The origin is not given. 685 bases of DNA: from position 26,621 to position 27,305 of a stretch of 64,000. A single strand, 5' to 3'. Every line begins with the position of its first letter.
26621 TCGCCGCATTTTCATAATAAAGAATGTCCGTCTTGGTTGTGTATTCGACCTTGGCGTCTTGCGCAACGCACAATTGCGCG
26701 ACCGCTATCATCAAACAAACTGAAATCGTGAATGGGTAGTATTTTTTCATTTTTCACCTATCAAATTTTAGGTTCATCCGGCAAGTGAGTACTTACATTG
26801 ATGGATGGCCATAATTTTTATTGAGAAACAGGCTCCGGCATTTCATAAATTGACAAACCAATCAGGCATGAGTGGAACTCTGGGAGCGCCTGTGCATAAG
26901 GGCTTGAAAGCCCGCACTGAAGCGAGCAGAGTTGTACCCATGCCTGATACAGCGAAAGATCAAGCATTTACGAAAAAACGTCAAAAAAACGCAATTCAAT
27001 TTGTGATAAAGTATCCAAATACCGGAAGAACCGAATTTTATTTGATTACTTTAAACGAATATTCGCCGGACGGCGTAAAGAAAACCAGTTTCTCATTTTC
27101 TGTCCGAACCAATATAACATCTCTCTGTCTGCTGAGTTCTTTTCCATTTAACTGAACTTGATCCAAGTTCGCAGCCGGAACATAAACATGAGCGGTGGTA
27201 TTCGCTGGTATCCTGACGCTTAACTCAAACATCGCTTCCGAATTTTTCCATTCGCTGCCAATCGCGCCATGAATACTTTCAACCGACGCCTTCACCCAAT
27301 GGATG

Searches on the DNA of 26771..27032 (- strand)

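Call 48: search_dna_similar(query=window:26771-27032:-, collection=plasmids, mode=distant, max_evalue=0.01, max_rows=10)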
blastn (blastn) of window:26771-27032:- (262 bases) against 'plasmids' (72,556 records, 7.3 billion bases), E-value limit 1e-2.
No match.

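Call 49: search_dna_similar(query=window:26771-27032:-, collection=phages, mode=distant, max_evalue=0.01, max_rows=10)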
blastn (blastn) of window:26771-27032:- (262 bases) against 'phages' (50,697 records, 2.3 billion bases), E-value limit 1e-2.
No match.

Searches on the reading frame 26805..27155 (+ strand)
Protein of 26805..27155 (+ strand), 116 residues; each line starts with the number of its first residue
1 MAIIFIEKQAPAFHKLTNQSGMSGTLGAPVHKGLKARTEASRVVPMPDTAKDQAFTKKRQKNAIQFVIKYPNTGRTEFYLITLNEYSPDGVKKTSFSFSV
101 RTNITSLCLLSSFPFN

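Call 73: find_homologous_proteins(query=window:26805-27155:+, max_evalue=0.001)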
Query window:26805-27155:+ (116 aa): 11 proteins with E <= 0.001 among 13 candidates.
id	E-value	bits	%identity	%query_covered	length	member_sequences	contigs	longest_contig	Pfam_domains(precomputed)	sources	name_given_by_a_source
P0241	7.1e-35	137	87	66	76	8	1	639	-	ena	-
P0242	1.7e-32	130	80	68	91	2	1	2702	-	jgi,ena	-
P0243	4.5e-28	115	91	53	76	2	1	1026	-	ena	-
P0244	8.7e-25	105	85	53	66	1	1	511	-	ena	-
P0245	7.8e-23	99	81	53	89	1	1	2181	-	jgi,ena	-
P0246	9.0e-23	98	80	53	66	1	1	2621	-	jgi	-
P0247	2.1e-22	97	87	47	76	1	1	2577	-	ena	-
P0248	1.8e-20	91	89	47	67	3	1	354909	-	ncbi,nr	ncbi:MAG: hypothetical protein P9L94_04295, partial [Candidatus Hinthialibacter antarcticus]|nr:hypo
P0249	1.1e-14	72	84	38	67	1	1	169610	-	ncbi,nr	ncbi:MAG: hypothetical protein P9L94_00275 [Candidatus Hinthialibacter antarcticus]|nr:hypothetical 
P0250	1.3e-7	50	67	40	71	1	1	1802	-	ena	-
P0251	2.6e-7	49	90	26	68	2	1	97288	-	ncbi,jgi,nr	ncbi:MAG: hypothetical protein P9L94_07580 [Candidatus Hinthialibacter antarcticus]|nr:hypothetical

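Call 74: find_encoding_contigs(protein=P0248, flank=10000, max_places=3)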
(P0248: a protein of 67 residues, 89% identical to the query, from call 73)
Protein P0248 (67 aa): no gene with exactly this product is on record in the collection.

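Call 75: find_encoding_contigs(protein=P0249, flank=10000, max_places=3)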
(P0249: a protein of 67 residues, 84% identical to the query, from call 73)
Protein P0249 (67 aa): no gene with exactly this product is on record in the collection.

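Call 76: find_encoding_contigs(protein=P0251, flank=10000, max_places=3)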
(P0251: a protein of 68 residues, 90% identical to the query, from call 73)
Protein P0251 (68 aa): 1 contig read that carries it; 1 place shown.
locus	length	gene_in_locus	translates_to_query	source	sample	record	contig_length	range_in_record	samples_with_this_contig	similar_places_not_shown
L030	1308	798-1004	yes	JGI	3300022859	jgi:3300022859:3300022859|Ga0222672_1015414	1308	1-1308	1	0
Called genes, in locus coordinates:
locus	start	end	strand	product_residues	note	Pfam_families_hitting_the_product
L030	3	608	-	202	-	?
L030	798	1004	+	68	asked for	-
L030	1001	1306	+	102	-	?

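Call 78: find_encoding_contigs(protein=P0250, flank=10000, max_places=3)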
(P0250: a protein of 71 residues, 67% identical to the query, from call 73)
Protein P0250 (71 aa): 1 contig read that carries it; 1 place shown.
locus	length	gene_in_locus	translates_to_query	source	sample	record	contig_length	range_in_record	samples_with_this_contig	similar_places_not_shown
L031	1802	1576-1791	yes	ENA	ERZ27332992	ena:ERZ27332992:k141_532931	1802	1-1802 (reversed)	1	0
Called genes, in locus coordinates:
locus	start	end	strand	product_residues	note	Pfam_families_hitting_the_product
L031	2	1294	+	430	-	?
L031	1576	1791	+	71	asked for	-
